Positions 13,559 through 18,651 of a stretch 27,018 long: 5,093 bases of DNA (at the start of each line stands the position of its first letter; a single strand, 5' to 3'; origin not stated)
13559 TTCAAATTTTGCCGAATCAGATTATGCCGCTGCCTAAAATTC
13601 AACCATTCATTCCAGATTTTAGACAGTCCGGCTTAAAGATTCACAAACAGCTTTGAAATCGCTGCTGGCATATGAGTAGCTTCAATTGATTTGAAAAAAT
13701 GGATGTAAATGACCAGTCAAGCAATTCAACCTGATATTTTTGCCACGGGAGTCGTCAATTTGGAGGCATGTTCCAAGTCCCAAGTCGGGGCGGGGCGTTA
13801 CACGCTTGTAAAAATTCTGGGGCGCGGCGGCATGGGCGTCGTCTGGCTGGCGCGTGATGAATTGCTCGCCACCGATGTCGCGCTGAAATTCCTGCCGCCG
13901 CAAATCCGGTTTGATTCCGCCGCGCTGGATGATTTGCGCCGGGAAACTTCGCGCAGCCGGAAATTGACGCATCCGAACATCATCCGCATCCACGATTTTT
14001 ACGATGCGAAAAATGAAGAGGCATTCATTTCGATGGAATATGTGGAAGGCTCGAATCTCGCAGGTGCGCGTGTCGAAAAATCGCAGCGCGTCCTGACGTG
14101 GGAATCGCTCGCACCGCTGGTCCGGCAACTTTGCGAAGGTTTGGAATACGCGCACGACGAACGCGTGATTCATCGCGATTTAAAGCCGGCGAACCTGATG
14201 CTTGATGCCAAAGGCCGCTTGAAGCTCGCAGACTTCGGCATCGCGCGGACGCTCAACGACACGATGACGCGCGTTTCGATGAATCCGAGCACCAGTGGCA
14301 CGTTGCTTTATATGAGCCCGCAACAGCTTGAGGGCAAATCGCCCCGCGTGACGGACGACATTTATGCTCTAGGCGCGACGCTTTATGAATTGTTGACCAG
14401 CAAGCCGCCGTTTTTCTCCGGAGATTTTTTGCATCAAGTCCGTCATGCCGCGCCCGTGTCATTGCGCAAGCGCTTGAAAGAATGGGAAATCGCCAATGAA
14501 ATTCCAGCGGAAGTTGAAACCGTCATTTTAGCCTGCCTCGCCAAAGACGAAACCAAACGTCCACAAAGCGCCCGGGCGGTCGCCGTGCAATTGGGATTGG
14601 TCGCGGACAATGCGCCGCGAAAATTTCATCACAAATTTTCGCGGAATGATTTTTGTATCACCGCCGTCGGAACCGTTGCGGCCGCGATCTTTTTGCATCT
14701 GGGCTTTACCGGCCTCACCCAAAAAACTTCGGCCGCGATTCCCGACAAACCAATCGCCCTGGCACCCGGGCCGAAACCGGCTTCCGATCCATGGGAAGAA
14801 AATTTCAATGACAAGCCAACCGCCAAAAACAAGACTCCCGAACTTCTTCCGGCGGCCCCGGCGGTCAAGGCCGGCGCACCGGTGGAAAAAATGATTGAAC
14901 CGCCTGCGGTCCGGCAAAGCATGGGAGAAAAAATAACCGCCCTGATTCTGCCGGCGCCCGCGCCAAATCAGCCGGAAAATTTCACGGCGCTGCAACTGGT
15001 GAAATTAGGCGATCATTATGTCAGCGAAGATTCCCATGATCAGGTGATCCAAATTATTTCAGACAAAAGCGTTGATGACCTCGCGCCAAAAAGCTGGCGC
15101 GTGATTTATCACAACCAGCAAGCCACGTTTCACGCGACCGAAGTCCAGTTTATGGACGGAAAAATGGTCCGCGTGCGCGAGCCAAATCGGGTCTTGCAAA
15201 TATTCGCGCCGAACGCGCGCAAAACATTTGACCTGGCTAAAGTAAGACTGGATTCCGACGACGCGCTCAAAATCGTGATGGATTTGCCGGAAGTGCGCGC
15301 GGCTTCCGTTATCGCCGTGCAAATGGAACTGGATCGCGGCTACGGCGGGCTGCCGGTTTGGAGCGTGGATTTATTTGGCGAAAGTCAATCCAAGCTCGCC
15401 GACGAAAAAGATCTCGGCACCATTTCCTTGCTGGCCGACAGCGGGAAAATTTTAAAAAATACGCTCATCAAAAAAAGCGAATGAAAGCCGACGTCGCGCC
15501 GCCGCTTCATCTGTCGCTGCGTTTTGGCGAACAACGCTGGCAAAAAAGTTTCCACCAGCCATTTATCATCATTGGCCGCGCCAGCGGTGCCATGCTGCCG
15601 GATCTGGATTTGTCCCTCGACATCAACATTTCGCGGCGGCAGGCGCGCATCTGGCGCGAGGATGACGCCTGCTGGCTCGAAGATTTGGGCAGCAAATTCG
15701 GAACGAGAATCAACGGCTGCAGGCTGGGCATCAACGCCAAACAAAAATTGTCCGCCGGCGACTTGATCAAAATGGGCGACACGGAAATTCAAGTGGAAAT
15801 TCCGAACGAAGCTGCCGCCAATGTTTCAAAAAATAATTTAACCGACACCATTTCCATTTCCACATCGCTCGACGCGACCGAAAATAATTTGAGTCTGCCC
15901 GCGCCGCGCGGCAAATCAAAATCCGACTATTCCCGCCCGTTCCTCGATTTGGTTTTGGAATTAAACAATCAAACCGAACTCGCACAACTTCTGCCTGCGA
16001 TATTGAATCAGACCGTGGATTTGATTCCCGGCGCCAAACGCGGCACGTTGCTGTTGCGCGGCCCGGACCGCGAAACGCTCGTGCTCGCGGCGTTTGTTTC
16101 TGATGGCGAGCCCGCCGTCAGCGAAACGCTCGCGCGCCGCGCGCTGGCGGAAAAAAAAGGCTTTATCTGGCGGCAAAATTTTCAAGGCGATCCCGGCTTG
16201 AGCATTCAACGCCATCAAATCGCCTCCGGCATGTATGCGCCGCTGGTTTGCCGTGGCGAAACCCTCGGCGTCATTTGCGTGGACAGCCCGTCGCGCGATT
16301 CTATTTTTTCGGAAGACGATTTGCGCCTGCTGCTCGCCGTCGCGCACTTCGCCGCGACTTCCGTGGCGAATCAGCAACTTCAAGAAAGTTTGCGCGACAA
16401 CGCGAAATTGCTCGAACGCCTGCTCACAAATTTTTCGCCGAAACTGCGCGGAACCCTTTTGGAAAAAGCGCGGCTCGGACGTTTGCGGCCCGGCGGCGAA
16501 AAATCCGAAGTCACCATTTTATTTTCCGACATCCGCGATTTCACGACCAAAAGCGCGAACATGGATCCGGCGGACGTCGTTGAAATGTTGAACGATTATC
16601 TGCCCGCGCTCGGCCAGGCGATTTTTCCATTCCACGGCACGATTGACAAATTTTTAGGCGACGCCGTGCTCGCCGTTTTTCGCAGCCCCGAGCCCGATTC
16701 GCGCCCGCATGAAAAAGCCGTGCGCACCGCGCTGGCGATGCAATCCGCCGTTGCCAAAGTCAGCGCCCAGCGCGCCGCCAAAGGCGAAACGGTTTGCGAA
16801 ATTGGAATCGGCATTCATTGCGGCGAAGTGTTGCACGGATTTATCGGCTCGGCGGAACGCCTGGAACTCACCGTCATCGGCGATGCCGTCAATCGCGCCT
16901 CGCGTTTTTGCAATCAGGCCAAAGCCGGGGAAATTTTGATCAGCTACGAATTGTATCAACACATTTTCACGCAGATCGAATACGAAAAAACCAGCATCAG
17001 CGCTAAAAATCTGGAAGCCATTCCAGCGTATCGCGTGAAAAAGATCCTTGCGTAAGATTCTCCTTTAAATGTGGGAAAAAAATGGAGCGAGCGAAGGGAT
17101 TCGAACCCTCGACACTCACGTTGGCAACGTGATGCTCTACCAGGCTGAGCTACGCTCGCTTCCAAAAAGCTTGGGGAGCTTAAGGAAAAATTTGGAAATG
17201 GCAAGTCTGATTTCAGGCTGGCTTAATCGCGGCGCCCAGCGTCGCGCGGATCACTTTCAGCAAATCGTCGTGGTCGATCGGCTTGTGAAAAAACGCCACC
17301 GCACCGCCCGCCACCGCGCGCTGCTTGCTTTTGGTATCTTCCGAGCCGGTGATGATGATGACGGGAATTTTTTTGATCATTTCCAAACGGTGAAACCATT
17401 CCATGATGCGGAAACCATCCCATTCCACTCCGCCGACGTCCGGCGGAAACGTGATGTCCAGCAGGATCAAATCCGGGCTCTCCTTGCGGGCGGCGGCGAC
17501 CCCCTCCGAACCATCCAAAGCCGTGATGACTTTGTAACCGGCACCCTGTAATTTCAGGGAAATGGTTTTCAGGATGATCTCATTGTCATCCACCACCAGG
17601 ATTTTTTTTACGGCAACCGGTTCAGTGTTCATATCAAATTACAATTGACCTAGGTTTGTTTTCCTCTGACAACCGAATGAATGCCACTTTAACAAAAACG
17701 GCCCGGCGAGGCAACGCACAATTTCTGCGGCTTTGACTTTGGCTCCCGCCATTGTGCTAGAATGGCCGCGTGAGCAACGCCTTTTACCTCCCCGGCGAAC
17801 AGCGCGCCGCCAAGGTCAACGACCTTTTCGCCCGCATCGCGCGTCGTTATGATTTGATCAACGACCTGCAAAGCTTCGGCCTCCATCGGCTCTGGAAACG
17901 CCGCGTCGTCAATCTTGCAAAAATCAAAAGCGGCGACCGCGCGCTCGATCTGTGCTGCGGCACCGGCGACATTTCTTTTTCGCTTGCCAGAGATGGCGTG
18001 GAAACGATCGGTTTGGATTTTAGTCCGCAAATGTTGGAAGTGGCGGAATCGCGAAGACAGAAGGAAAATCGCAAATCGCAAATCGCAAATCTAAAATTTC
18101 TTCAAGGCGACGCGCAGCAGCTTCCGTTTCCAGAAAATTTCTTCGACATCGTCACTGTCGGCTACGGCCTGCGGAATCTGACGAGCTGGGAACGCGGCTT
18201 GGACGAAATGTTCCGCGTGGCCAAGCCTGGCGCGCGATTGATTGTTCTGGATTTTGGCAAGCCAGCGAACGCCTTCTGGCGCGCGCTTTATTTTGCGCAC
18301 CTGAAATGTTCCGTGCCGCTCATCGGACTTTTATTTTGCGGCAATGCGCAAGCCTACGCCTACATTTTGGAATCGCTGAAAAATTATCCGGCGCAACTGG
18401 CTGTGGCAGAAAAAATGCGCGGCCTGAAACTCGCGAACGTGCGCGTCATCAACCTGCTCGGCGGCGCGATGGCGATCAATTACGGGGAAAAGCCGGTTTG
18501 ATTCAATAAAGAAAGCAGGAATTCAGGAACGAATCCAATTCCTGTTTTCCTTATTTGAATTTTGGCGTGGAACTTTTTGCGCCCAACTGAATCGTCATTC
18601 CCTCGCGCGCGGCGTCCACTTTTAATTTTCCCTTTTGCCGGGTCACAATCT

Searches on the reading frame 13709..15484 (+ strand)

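Call 38: search_protein_families(library=pfam, proteins=[window:13709-15484:+], max_evalue=0.01)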
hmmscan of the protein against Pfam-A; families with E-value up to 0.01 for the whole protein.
window:13709-15484:+ (591 aa): 5 families
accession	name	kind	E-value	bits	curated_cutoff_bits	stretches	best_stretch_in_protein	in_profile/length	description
PF00069.31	Pkinase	-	5.1e-51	174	31.7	1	31-291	1-258/263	Protein kinase domain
PF07714.23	PK_Tyr_Ser-Thr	-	2.1e-33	116.1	23.1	1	33-287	3-251/258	Protein tyrosine and serine/threonine kinase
PF03109.22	ABC1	-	1.8e-06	27.7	22.9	1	88-186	126-221/244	ABC1 atypical kinase-like domain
PF01636.29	APH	-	0.0043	17.3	23.2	0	131-171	155-188/239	Phosphotransferase enzyme family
PF14531.12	Kinase-like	-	0.0084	15.8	25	0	140-178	153-191/289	Kinase-like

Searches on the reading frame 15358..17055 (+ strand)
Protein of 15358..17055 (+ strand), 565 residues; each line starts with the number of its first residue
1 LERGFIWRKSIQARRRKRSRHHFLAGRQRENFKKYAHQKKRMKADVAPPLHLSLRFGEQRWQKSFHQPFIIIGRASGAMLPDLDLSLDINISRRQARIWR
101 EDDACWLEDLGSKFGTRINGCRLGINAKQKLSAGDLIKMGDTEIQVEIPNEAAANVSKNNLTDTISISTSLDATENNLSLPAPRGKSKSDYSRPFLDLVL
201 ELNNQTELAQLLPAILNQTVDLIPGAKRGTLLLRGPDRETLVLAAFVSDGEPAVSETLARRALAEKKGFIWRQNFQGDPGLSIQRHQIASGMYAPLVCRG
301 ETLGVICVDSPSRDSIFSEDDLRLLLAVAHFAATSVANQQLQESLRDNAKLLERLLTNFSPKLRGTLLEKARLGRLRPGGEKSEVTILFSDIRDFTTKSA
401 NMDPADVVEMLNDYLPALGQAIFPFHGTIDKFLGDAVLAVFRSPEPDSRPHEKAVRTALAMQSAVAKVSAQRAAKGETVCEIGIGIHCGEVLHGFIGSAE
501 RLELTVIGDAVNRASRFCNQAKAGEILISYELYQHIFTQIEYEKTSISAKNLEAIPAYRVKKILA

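Call 38: search_protein_families(library=pfam, proteins=[window:15358-17055:+], max_evalue=0.01)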
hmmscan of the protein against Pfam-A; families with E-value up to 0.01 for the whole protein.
window:15358-17055:+ (565 aa): 6 families
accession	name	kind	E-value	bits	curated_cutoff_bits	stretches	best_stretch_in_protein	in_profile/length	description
PF00211.25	Guanylate_cyc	-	1.1e-22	81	21.9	1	382-545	6-163/183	Adenylate and Guanylate cyclase catalytic domain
PF00498.31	FHA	-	4.1e-12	46.8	20.7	1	71-140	2-67/67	FHA domain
PF13492.12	GAF_3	-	1.1e-11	45.7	27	1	208-338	2-129/129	GAF domain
PF13185.12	GAF_2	-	2.9e-11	44.2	28.6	1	206-334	2-133/136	GAF domain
PF01590.32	GAF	-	2.6e-08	34.9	22.4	1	277-335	70-132/133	GAF domain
PF16697.10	Yop-YscD_cpl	-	1.5e-05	25.6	33.2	1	67-146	16-90/94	Inner membrane component of T3SS, cytoplasmic domain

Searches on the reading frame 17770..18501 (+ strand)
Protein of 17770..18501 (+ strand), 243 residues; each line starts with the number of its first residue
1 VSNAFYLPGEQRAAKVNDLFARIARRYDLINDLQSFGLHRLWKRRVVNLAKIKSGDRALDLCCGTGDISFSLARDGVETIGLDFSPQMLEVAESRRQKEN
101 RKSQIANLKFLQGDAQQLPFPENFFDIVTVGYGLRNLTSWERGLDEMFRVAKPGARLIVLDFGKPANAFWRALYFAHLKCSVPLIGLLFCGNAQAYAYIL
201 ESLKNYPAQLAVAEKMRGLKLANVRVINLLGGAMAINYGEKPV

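Call 38: search_protein_families(library=pfam, proteins=[window:17770-18501:+], max_evalue=0.01)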
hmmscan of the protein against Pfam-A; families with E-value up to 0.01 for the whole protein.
window:17770-18501:+ (243 aa): 12 families
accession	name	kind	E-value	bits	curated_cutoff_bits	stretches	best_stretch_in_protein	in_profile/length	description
PF01209.24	Ubie_methyltran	-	4.7e-59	200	20.1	1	13-241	6-233/233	ubiE/COQ5 methyltransferase family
PF08241.18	Methyltransf_11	-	6.7e-22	78.4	21.2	1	59-159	1-95/95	Methyltransferase domain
PF13649.12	Methyltransf_25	-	5.4e-21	75.5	27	1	59-154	2-96/97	Methyltransferase domain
PF13847.12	Methyltransf_31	-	6.5e-21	75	27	1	52-163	1-113/145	Methyltransferase domain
PF08242.18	Methyltransf_12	-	4.1e-14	53.5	30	1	59-157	1-98/98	Methyltransferase domain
PF13489.12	Methyltransf_23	-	2.4e-11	44.1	27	1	39-165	6-122/164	Methyltransferase domain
PF07021.18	MetW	-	3.3e-05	24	21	1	50-174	9-119/193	Methionine biosynthesis protein MetW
PF02353.26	CMAS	-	0.00071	19.4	27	1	46-110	54-121/273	Mycolic acid cyclopropane synthetase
PF24675.1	NpmA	-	0.0012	18.6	60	1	58-159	27-136/214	16S rRNA (adenine(1408)-N(1))-methyltransferase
PF13679.12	Methyltransf_32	-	0.0018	18.7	27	1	53-195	24-116/143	Methyltransferase domain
PF02390.23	Methyltransf_4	-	0.0048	16.8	24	0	58-118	5-64/173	Putative methyltransferase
PF03848.20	TehB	-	0.0063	16.4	20.4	1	45-105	21-81/193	Tellurite resistance protein TehB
